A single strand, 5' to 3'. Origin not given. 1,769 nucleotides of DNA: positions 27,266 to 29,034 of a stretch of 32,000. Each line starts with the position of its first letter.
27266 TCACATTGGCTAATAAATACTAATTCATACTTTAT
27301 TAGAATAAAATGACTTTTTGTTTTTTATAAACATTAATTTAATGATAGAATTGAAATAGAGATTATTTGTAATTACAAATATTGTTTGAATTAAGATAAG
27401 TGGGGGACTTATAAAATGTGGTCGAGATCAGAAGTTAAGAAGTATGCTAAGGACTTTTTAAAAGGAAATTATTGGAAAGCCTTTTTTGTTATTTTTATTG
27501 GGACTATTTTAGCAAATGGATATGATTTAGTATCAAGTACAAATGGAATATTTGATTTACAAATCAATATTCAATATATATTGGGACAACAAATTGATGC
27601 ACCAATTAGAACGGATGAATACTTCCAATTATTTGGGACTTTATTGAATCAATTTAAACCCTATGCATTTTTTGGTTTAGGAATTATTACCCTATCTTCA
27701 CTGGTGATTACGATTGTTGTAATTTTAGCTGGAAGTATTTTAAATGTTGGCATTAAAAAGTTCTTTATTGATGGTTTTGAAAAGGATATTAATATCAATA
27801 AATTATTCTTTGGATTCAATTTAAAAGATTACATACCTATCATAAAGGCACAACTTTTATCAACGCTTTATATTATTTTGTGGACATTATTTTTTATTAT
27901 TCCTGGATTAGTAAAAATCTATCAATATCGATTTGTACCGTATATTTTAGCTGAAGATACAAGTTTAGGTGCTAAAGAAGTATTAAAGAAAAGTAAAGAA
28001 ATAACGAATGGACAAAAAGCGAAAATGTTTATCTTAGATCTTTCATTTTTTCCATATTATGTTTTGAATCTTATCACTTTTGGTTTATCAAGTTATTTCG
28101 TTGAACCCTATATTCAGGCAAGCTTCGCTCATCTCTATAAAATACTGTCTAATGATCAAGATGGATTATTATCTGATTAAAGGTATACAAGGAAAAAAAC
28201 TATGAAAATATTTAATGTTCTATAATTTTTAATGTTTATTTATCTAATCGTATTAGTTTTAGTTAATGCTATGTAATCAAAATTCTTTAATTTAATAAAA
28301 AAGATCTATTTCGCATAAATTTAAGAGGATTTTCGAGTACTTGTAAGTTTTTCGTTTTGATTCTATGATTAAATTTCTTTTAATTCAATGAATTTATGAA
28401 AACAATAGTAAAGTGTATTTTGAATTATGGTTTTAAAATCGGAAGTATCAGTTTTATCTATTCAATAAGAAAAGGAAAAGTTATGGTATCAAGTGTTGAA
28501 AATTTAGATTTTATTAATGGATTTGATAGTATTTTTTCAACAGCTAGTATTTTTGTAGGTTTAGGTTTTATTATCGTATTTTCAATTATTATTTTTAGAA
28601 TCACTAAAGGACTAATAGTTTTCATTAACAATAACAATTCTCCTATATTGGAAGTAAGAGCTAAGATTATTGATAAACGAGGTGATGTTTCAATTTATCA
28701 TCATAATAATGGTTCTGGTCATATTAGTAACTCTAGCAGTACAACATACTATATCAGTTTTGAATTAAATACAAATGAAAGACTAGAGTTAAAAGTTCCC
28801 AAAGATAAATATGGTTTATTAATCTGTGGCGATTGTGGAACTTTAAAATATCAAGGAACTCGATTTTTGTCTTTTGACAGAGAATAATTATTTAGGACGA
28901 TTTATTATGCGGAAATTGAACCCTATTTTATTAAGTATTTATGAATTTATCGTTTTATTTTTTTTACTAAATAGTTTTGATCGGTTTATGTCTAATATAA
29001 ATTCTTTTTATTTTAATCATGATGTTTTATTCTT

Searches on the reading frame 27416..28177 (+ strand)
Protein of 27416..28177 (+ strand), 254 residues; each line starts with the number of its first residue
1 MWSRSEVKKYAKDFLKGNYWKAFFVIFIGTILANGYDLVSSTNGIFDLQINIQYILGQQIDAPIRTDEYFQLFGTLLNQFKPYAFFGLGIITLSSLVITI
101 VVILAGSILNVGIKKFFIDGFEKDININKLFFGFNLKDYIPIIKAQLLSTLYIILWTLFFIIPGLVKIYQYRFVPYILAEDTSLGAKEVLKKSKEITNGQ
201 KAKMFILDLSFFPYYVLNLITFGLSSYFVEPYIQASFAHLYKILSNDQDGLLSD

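Call 12: search_protein_families(library=pfam, proteins=[window:27416-28177:+], max_evalue=0.001)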
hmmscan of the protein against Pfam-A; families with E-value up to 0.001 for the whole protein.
window:27416-28177:+ (254 aa): 1 family
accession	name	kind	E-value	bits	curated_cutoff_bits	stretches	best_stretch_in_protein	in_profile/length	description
PF06161.16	DUF975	-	1.4e-26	94.3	34.8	2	166-245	162-240/243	Protein of unknown function (DUF975)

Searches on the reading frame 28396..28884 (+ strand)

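Call 12: search_protein_families(library=pfam, proteins=[window:28396-28884:+], max_evalue=0.001)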
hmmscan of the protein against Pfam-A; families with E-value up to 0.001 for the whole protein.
window:28396-28884:+ (163 aa): 1 family
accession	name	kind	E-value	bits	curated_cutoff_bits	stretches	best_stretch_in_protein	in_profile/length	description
PF10694.14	DUF2500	-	7e-28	97.5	33.5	1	56-160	2-101/102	Protein of unknown function (DUF2500)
